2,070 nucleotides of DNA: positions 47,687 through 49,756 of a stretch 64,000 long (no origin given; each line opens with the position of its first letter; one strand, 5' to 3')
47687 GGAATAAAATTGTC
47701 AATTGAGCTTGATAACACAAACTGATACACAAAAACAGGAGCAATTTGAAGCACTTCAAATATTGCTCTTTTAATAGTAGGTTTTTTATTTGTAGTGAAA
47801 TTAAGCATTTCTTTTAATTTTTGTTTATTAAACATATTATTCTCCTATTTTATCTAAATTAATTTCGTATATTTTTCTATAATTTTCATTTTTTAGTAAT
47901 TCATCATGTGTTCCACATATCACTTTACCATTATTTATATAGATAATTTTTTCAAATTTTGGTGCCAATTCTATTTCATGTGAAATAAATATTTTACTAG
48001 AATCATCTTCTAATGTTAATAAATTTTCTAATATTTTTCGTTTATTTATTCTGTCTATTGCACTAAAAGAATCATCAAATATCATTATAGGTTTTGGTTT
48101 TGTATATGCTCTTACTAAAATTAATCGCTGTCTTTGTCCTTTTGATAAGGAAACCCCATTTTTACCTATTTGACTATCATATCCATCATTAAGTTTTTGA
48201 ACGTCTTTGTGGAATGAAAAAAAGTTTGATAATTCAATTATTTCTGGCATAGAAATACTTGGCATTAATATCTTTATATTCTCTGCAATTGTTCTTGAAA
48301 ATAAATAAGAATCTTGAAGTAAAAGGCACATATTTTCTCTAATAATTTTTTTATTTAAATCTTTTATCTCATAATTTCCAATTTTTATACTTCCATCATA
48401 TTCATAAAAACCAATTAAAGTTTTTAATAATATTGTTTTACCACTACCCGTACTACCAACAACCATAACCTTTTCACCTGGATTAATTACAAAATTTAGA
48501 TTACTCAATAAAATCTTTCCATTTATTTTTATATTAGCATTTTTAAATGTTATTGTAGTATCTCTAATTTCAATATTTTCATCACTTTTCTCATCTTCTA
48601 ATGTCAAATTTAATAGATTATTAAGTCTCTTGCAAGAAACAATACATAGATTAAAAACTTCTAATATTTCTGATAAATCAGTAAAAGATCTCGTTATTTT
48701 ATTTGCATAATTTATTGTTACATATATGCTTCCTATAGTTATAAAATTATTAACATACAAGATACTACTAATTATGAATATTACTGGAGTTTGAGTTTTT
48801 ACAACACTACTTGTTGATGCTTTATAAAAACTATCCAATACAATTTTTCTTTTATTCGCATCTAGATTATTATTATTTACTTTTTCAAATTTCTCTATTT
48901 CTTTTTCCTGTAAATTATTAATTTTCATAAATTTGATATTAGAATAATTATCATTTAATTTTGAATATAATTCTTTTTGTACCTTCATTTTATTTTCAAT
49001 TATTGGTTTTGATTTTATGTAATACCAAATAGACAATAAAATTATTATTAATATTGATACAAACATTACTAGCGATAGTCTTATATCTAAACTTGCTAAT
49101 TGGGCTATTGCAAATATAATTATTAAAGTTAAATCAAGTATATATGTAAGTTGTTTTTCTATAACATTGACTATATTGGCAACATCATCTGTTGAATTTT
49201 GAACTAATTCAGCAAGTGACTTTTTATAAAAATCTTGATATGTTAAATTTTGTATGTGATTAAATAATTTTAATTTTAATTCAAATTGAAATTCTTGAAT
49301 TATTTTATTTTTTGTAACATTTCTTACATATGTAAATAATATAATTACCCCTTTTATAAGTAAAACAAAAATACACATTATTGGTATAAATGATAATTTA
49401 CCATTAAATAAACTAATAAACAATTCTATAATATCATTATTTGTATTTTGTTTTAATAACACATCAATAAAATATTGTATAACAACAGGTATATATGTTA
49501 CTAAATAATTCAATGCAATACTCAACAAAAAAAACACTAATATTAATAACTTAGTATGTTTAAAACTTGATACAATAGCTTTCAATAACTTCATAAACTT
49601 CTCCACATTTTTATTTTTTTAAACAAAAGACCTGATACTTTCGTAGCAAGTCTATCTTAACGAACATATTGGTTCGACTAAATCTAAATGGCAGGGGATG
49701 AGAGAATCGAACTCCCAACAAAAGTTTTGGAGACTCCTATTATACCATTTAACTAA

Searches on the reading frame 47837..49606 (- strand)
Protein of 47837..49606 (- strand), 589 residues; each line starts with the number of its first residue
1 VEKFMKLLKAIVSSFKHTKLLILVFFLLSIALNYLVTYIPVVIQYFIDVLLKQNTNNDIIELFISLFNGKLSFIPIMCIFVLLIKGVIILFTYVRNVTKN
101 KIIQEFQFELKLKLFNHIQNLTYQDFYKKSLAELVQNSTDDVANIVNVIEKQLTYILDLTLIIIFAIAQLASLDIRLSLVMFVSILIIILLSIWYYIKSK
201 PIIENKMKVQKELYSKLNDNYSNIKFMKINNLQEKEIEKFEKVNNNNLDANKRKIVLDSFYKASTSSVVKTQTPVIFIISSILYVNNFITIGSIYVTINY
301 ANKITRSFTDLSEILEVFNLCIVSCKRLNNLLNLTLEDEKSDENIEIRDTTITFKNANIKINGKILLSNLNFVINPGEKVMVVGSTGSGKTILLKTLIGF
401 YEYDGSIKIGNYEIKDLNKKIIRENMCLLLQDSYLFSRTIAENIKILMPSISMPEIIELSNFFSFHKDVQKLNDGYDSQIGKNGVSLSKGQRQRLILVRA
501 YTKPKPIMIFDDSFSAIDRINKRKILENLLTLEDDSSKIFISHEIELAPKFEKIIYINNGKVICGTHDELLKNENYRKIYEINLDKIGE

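Call 23: search_protein_families(library=pfam, proteins=[window:47837-49606:-], max_evalue=0.001)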
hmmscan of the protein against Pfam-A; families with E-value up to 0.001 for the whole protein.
window:47837-49606:- (589 aa): 2 families
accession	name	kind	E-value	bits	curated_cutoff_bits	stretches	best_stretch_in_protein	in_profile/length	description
PF00664.28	ABC_membrane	-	6.6e-24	85.5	28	1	23-304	2-270/274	ABC transporter transmembrane region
PF00005.33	ABC_tran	-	5.5e-22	79.3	25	1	367-514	1-136/137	ABC transporter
